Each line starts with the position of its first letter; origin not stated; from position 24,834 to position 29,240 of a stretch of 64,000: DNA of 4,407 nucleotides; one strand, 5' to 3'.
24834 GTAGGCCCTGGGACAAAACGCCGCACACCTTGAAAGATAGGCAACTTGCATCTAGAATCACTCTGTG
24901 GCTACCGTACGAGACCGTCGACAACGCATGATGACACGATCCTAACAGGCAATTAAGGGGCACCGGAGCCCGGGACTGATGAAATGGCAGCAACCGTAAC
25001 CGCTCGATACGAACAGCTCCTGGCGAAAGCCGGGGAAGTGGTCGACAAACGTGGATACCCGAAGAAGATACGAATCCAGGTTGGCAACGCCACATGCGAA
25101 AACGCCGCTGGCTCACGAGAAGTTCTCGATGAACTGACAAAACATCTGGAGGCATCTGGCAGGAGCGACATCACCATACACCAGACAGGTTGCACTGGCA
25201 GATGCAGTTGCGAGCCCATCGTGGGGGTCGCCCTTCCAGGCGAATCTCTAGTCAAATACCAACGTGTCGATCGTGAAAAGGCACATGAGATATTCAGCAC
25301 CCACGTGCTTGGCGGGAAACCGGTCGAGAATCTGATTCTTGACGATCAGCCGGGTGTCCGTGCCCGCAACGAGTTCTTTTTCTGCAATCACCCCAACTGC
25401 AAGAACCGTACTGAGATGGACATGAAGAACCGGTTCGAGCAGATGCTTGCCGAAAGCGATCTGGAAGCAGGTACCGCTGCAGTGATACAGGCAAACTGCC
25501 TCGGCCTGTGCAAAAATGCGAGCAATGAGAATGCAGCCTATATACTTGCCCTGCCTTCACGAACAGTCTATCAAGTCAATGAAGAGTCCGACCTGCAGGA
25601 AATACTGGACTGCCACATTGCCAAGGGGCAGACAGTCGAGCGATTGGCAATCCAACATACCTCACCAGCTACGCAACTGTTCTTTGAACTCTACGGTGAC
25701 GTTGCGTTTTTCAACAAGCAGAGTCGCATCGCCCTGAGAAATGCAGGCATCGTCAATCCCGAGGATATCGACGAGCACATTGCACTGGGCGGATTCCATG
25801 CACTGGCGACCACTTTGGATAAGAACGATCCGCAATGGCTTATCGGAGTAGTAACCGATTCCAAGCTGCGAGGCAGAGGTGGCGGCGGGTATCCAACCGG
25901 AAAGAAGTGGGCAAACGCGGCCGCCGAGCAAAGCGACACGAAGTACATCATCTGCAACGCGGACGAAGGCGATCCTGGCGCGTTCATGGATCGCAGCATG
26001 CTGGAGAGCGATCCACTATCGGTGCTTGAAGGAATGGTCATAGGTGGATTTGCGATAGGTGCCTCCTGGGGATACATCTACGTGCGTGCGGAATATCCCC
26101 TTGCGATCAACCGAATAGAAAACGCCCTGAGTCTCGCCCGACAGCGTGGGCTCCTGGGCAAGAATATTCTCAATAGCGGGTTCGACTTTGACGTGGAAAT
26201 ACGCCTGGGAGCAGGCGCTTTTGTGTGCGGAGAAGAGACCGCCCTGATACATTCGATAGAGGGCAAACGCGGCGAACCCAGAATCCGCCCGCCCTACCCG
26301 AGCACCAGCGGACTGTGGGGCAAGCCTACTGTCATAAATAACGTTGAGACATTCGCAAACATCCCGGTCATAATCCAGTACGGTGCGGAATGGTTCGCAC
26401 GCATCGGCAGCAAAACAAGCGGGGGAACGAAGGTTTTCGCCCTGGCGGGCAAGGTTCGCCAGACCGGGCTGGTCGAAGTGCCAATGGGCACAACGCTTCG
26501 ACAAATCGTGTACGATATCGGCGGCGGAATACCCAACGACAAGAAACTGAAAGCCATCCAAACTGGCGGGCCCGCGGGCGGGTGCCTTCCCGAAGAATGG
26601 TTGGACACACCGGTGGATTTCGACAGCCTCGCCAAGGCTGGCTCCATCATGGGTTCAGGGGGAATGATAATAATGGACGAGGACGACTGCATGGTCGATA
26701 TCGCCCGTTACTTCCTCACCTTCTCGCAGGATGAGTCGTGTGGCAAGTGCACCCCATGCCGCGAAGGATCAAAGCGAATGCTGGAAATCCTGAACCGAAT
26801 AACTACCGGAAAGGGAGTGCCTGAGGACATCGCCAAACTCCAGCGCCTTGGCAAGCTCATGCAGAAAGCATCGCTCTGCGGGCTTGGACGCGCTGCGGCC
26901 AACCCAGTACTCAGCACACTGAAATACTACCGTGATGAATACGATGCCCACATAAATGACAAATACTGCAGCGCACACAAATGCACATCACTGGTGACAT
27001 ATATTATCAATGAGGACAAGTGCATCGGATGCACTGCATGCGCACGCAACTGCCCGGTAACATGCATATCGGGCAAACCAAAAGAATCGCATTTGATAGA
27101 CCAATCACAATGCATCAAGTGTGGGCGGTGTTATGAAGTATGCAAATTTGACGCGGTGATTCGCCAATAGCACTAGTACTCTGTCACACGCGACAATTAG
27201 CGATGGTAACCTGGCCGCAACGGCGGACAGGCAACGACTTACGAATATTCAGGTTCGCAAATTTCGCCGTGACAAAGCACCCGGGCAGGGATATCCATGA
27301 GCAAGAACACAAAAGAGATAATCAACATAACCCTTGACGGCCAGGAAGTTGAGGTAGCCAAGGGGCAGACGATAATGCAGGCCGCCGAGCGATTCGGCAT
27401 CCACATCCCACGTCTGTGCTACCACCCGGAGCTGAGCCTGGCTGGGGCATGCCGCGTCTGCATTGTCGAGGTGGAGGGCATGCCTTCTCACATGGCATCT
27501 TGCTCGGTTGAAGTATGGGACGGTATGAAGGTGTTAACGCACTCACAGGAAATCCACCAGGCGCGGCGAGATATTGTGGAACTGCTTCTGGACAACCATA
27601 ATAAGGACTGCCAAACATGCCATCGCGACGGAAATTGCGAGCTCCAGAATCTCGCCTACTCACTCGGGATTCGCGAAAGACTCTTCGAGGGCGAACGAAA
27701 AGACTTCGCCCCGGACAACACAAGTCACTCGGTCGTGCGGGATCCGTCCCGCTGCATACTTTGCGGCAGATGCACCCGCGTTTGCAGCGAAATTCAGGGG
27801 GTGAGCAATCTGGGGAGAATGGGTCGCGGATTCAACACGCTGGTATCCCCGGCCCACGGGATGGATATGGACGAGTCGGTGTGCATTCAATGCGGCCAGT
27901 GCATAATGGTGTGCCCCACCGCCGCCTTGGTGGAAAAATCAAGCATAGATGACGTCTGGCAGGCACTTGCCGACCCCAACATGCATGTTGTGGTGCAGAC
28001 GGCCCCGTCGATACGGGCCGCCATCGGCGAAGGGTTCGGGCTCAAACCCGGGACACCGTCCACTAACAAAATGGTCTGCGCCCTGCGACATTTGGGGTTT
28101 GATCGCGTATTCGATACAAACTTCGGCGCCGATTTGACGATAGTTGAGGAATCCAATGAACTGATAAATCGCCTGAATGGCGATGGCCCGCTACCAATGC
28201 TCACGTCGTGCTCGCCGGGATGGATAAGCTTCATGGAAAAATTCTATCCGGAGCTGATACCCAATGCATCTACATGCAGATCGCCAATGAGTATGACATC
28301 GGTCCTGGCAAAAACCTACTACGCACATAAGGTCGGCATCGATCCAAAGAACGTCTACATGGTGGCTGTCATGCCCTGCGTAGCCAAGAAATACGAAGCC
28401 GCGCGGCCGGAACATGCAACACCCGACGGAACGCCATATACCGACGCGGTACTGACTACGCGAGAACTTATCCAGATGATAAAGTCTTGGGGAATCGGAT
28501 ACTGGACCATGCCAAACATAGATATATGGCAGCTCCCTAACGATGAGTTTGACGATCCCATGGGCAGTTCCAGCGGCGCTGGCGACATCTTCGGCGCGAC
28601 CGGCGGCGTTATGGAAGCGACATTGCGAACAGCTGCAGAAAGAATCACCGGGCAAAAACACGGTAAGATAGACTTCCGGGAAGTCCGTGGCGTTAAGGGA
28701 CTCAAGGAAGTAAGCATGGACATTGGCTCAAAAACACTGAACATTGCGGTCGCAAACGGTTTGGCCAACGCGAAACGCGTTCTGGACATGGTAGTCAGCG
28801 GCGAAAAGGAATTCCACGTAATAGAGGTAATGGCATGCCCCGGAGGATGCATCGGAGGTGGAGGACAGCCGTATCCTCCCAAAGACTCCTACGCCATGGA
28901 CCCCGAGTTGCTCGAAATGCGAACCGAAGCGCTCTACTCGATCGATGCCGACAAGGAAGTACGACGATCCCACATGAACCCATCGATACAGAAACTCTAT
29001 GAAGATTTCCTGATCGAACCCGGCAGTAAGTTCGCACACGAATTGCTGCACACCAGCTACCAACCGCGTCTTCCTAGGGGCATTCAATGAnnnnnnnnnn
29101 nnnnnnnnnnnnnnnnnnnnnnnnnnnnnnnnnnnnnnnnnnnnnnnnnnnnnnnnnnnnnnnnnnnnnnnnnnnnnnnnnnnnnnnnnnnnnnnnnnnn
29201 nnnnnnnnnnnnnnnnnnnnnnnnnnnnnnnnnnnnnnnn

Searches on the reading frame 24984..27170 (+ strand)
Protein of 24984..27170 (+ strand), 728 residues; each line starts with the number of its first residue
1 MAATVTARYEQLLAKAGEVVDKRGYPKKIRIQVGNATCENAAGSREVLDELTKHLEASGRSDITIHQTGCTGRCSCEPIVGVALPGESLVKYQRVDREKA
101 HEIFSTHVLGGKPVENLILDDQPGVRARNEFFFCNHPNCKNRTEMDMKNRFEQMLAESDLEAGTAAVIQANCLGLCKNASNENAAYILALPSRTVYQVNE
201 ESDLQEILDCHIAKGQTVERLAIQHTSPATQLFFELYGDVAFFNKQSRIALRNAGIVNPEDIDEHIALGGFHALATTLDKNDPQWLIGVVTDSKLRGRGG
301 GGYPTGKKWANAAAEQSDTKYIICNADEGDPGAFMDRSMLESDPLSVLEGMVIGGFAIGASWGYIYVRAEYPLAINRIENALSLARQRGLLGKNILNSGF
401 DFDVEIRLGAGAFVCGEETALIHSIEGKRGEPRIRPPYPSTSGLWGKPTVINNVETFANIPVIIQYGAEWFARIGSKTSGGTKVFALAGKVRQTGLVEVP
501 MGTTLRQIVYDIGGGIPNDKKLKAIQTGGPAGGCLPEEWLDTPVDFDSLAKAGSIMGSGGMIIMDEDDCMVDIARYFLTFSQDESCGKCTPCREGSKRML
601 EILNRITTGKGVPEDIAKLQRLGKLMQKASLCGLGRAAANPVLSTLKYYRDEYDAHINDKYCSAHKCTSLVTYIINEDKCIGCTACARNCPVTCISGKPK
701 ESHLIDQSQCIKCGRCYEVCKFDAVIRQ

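Call 21: search_protein_families(library=pfam, proteins=[window:24984-27170:+], max_evalue=0.001)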
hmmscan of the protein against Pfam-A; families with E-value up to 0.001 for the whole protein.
window:24984-27170:+ (728 aa): 11 families
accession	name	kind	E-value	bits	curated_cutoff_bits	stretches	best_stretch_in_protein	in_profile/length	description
PF01512.22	Complex1_51K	-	1.7e-43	148.6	31.2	1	290-461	1-149/150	Nuo51 FMN-binding domain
PF10589.14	NADH_4Fe-4S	-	9.7e-34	115.6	23.5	1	572-656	1-85/85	NADH-ubiquinone oxidoreductase-F iron-sulfur binding region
PF14697.11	Fer4_21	-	4.1e-09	36.9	35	1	674-723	2-54/59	4Fe-4S dicluster domain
PF00037.32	Fer4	-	1.1e-08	35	21.1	2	705-725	3-23/24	4Fe-4S binding domain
PF12837.12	Fer4_6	-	1.3e-07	31.7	25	1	705-724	4-23/24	4Fe-4S binding domain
PF12838.12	Fer4_7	-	8e-07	29.9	27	1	679-724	1-52/52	4Fe-4S dicluster domain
PF13237.11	Fer4_10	-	1.3e-06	28.6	25.5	1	674-720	3-52/53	4Fe-4S dicluster domain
PF12797.12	Fer4_2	-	1.8e-06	28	24.5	2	674-692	4-22/22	4Fe-4S binding domain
PF10531.15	SLBB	-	2.2e-06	27.9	27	1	485-530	2-50/55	SLBB domain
PF13187.11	Fer4_9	-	1.1e-05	25.8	27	1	679-722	1-49/52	4Fe-4S dicluster domain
PF01257.25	2Fe-2S_thioredx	-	7.2e-05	23.1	24.8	1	27-104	64-141/145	Thioredoxin-like [2Fe-2S] ferredoxin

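Call 55: find_homologous_proteins(query=P0006, max_evalue=1e-50)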
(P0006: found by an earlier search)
Query P0006 (597 aa): 8000 proteins with E <= 1e-50 among 8000 candidates; the best 120 are listed.
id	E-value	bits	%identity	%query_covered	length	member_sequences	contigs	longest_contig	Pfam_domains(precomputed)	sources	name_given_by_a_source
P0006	0.0e+0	1401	100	100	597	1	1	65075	PF14697.12,PF10588.15,PF00111.33,PF02256.23,PF12837.13,PF13484.12,PF12838.13,PF22117.3,PF13510.12,PF02906.20,PF12797.13,PF00037.33,PF13237.12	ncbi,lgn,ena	-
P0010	0.0e+0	1054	75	99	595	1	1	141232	PF13510.12,PF10588.15,PF02906.20,PF00111.33,PF02256.23,PF12837.13,PF00037.33,PF12838.13,PF22117.3,PF13237.12,PF13187.12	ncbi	-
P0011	0.0e+0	1043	74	100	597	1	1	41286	PF13510.12,PF10588.15,PF02906.20,PF00111.33,PF02256.23,PF12837.13,PF00037.33,PF12838.13,PF22117.3,PF13237.12,PF13187.12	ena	-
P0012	0.0e+0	1010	71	99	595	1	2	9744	PF10588.15,PF00111.33,PF02256.23,PF12837.13,PF13484.12,PF12838.13,PF22117.3,PF13510.12,PF02906.20,PF00037.33,PF13237.12,PF13187.12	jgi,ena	-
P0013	5.3e-297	1004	71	99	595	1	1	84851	PF10588.15,PF00111.33,PF02256.23,PF12837.13,PF13484.12,PF12838.13,PF22117.3,PF13510.12,PF02906.20,PF12797.13,PF00037.33,PF13237.12,PF13187.12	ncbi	-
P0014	9.8e-296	1000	70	100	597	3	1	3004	PF13510.12,PF10588.15,PF02906.20,PF02256.23,PF12837.13,PF00037.33,PF13484.12,PF12838.13,PF22117.3,PF13237.12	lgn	-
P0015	2.0e-295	999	71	99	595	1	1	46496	PF13510.12,PF10588.15,PF02906.20,PF00111.33,PF02256.23,PF12837.13,PF00037.33,PF12838.13,PF22117.3,PF13237.12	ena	-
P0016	2.6e-295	999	72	99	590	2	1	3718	PF14697.12,PF10588.15,PF00111.33,PF02256.23,PF12837.13,PF13484.12,PF12838.13,PF22117.3,PF13510.12,PF02906.20,PF12797.13,PF00037.33,PF13237.12,PF13187.12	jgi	jgi:NADP-reducing hydrogenase subunit HndD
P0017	6.8e-295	997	71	99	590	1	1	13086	PF14697.12,PF10588.15,PF00111.33,PF02256.23,PF12837.13,PF13484.12,PF12838.13,PF22117.3,PF13510.12,PF02906.20,PF12797.13,PF00037.33,PF13237.12,PF13187.12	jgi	jgi:NADP-reducing hydrogenase subunit HndD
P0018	1.1e-293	993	70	99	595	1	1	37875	PF13510.12,PF10588.15,PF02906.20,PF00111.33,PF02256.23,PF12837.13,PF00037.33,PF12838.13,PF22117.3,PF13237.12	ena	-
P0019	1.2e-293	993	70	100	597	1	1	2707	PF13510.12,PF10588.15,PF02906.20,PF00111.33,PF02256.23,PF12837.13,PF00037.33,PF12838.13,PF22117.3,PF13237.12,PF13187.12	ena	-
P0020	1.5e-293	993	71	99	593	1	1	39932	PF13510.12,PF10588.15,PF02906.20,PF12797.13,PF00111.33,PF02256.23,PF12837.13,PF00037.33,PF12838.13,PF22117.3,PF13237.12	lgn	-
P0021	3.1e-292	989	71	99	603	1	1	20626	PF13510.12,PF10588.15,PF02906.20,PF02256.23,PF12837.13,PF00037.33,PF13484.12,PF12838.13,PF22117.3,PF13237.12,PF13187.12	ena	-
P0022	3.6e-292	988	70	99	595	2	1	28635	PF10588.15,PF00111.33,PF02256.23,PF12837.13,PF13484.12,PF12838.13,PF22117.3,PF13510.12,PF02906.20,PF00037.33,PF13237.12,PF13187.12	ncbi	-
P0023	4.4e-291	985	70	99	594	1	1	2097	PF10588.15,PF00111.33,PF02256.23,PF12837.13,PF13484.12,PF12838.13,PF13510.12,PF02906.20,PF12797.13,PF00037.33,PF13237.12,PF13187.12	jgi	jgi:iron-only hydrogenase group A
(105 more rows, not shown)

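Call 56: find_encoding_contigs(protein=P0010, flank=10000, max_places=3)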
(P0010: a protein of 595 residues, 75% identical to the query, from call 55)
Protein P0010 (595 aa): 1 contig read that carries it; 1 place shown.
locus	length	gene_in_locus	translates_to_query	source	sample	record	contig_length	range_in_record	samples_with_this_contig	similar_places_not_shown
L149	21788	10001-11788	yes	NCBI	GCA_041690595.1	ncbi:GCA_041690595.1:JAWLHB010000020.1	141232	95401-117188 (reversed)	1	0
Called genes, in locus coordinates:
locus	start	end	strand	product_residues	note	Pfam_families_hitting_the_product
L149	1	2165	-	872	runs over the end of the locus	PF01326:PPDK_N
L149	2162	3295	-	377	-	PF08461:WHD_RNase_R, PF01995:NRD1_2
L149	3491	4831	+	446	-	PF02812:ELFV_dehydrog_N, PF00208:ELFV_dehydrog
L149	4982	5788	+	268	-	PF01255:Prenyltransf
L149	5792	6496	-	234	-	PF07963:N_methyl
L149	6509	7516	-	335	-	PF00392:GntR, PF08220:HTH_DeoR (faint)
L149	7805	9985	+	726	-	PF01257:2Fe-2S_thioredx (faint), PF01512:Complex1_51K, PF10531:SLBB (weak), PF12797:Fer4_2 (faint), PF10589:NADH_4Fe-4S, PF14697:Fer4_21 (faint), PF13187:Fer4_9 (weak), PF00037:Fer4 (weak)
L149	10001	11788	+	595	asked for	PF00111:Fer2 (weak), PF13510:Fer2_4, PF10588:NADH-G_4Fe-4S_3, PF12838:Fer4_7, PF13237:Fer4_10 (weak), PF22117:Fer4_Nqo3, PF02906:Fe_hyd_lg_C, PF02256:Fe_hyd_SSU, +3 more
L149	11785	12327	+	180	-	PF01257:2Fe-2S_thioredx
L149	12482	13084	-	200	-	-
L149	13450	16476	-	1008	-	-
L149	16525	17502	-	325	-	PF00892:EamA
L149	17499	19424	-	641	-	-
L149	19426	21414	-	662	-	-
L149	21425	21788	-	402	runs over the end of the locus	PF07221:GlcNAc_2-epim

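Call 57: find_encoding_contigs(protein=P0011, flank=10000, max_places=3)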
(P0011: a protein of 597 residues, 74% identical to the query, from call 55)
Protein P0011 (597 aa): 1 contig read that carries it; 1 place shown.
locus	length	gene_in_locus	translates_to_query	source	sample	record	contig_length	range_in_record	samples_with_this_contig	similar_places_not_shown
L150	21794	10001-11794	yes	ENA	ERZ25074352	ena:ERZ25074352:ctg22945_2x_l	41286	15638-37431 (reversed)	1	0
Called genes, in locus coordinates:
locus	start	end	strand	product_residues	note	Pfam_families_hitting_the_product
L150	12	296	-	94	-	-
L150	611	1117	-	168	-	-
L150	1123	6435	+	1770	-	-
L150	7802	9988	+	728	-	PF12837:Fer4_6 (faint), PF01512:Complex1_51K, PF10589:NADH_4Fe-4S, PF12838:Fer4_7 (weak), PF13237:Fer4_10 (weak), PF14697:Fer4_21, PF00037:Fer4 (weak)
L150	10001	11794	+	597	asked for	PF00111:Fer2 (weak), PF13510:Fer2_4, PF10588:NADH-G_4Fe-4S_3, PF12837:Fer4_6 (weak), PF13237:Fer4_10 (weak), PF22117:Fer4_Nqo3, PF02906:Fe_hyd_lg_C, PF02256:Fe_hyd_SSU, +4 more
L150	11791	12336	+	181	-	PF01257:2Fe-2S_thioredx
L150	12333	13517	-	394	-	PF13506:Glyco_transf_21, PF10111:Glyco_tranf_2_2 (weak), PF13641:Glyco_tranf_2_3, PF00535:Glycos_transf_2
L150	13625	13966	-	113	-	PF04430:DUF498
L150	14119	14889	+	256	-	PF00149:Metallophos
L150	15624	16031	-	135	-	PF12773:DZR (weak), PF13240:Zn_Ribbon_1 (weak)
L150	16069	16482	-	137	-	-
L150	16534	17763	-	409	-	PF20511:PMI_typeI_cat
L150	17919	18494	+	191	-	PF00440:TetR_N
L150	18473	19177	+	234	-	PF02517:Rce1-like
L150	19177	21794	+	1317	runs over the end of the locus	PF05977:MFS_3 (weak), PF07690:MFS_1, PF01553:Acyltransferase (weak), PF00550:PP-binding (weak), PF00501:AMP-binding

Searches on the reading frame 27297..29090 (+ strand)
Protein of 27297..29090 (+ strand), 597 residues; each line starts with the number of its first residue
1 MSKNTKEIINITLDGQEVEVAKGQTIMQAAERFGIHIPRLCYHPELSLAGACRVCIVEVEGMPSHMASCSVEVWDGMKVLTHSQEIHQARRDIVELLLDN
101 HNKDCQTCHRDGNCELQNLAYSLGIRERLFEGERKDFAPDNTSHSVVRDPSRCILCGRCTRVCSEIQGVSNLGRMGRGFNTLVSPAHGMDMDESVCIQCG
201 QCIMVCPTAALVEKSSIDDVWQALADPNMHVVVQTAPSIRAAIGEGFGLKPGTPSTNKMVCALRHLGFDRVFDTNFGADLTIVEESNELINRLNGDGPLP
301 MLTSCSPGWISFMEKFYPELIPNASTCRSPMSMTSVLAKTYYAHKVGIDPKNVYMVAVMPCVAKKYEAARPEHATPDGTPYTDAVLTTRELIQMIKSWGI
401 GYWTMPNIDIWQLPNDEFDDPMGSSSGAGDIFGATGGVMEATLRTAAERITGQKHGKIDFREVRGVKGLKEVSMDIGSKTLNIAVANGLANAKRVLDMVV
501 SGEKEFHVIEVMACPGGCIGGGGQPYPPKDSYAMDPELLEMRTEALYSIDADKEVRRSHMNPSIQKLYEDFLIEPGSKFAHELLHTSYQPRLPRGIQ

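Call 21: search_protein_families(library=pfam, proteins=[window:27297-29090:+], max_evalue=0.001)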
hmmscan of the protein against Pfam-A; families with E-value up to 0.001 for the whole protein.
window:27297-29090:+ (597 aa): 15 families
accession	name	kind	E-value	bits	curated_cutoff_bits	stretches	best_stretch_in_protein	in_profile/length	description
PF02906.19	Fe_hyd_lg_C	-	2.2e-90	303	22.1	1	230-522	2-245/245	Iron only hydrogenase large subunit, C-terminal domain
PF13510.11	Fer2_4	-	9.8e-23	80.5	22.8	1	9-83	4-81/82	2Fe-2S iron-sulfur cluster binding domain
PF02256.22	Fe_hyd_SSU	-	3.5e-22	78.6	24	1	537-591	2-56/56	Iron hydrogenase small subunit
PF10588.14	NADH-G_4Fe-4S_3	-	2.2e-16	59.5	27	1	90-127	1-38/40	NADH-ubiquinone oxidoreductase-G iron-sulfur binding region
PF00037.32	Fer4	-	2.6e-09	37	21.1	2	192-211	4-23/24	4Fe-4S binding domain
PF13237.11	Fer4_10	-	7.2e-09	35.9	25.5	2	192-213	5-22/53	4Fe-4S dicluster domain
PF00111.32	Fer2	-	8.5e-09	35.7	21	1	12-63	2-52/77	2Fe-2S iron-sulfur cluster binding domain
PF12837.12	Fer4_6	-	1e-08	35.2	25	2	190-211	3-24/24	4Fe-4S binding domain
PF12838.12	Fer4_7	-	2.2e-07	31.7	27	1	152-210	1-52/52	4Fe-4S dicluster domain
PF22117.2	Fer4_Nqo3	-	2.5e-06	28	27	1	148-211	6-66/67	NADH-quinone oxidoreductase subunit 3, ferredoxin-like domain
PF12797.12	Fer4_2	-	7e-06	26.1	24.5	2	146-164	3-21/22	4Fe-4S binding domain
PF13484.11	Fer4_16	-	7.8e-06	27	30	1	196-217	2-24/66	4Fe-4S double cluster binding domain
PF14697.11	Fer4_21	-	1.8e-05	25.2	35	0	191-210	3-22/59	4Fe-4S dicluster domain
PF13187.11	Fer4_9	-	6.5e-05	23.3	27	1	152-210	1-51/52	4Fe-4S dicluster domain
PF25160.1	LdpA_Fe-S-bd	-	0.00032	20.8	27.6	0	192-213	24-45/49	LdpA Fe-S cluster-binding domain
